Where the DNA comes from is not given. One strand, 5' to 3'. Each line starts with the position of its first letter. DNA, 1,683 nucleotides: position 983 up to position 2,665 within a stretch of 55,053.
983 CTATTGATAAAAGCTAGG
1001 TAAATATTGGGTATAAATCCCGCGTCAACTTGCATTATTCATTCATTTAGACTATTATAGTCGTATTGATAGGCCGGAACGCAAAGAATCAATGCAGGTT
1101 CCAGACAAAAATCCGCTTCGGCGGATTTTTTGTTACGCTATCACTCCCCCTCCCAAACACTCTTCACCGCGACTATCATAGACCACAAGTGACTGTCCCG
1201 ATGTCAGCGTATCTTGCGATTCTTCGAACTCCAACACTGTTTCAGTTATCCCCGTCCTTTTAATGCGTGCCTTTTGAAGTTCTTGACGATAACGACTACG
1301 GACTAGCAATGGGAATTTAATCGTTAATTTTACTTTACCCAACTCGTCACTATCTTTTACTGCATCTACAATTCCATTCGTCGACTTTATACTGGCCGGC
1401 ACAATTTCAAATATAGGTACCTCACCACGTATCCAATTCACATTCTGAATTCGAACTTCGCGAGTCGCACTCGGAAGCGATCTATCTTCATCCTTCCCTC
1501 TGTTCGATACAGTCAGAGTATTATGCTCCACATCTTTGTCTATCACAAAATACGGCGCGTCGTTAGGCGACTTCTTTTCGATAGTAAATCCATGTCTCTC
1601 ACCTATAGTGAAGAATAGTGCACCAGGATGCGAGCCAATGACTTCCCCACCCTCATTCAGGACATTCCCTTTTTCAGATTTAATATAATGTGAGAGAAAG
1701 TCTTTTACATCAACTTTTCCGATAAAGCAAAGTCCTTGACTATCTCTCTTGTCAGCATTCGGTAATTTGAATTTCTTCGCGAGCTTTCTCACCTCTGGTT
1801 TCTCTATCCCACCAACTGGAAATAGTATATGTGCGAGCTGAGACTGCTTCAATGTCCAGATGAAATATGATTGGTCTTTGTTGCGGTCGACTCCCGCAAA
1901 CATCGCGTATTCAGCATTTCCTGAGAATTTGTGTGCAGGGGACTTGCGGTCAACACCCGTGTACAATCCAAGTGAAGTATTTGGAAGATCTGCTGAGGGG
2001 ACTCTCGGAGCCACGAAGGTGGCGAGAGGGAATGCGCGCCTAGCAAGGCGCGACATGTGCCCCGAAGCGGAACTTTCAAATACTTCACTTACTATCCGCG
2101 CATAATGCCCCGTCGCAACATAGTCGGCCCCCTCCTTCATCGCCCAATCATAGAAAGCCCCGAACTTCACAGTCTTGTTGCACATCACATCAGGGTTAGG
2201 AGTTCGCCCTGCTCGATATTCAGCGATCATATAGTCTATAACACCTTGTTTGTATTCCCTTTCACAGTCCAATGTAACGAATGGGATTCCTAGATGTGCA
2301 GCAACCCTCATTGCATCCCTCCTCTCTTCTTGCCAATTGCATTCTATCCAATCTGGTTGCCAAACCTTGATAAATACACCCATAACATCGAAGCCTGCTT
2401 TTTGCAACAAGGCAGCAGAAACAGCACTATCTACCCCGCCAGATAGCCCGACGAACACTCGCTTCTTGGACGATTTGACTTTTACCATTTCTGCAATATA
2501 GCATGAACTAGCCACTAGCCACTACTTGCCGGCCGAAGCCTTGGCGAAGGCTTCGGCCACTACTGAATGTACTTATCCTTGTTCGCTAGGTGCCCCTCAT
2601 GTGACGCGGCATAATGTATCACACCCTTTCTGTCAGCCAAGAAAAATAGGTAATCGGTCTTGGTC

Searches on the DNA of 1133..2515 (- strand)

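Call 55: search_with_rna_model(model_id=R1, sources=[L094, L095, L096], max_evalue=1, filters=off, show_alignments=3)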
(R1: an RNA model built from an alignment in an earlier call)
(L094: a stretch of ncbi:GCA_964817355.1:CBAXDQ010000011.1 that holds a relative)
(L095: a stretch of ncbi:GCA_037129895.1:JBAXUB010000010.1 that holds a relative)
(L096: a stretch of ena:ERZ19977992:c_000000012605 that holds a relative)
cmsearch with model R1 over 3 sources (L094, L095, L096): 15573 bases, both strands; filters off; matches with E-value up to 1: 8.
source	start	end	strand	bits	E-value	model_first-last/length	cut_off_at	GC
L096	2420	2528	+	81.6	4.1e-21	1-113/113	no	0.62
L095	2429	2537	-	80.5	8.7e-21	1-113/113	no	0.59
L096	2420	2528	-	18.2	0.0035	1-113/113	no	0.62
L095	2429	2537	+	17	0.0075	1-113/113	no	0.59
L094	3472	3518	-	14.2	0.045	1-113/113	no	0.38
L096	1516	1617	-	11.1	0.35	1-113/113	no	0.36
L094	863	922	-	11.1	0.35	1-113/113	no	0.25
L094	863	922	+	9.8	0.81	1-113/113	no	0.25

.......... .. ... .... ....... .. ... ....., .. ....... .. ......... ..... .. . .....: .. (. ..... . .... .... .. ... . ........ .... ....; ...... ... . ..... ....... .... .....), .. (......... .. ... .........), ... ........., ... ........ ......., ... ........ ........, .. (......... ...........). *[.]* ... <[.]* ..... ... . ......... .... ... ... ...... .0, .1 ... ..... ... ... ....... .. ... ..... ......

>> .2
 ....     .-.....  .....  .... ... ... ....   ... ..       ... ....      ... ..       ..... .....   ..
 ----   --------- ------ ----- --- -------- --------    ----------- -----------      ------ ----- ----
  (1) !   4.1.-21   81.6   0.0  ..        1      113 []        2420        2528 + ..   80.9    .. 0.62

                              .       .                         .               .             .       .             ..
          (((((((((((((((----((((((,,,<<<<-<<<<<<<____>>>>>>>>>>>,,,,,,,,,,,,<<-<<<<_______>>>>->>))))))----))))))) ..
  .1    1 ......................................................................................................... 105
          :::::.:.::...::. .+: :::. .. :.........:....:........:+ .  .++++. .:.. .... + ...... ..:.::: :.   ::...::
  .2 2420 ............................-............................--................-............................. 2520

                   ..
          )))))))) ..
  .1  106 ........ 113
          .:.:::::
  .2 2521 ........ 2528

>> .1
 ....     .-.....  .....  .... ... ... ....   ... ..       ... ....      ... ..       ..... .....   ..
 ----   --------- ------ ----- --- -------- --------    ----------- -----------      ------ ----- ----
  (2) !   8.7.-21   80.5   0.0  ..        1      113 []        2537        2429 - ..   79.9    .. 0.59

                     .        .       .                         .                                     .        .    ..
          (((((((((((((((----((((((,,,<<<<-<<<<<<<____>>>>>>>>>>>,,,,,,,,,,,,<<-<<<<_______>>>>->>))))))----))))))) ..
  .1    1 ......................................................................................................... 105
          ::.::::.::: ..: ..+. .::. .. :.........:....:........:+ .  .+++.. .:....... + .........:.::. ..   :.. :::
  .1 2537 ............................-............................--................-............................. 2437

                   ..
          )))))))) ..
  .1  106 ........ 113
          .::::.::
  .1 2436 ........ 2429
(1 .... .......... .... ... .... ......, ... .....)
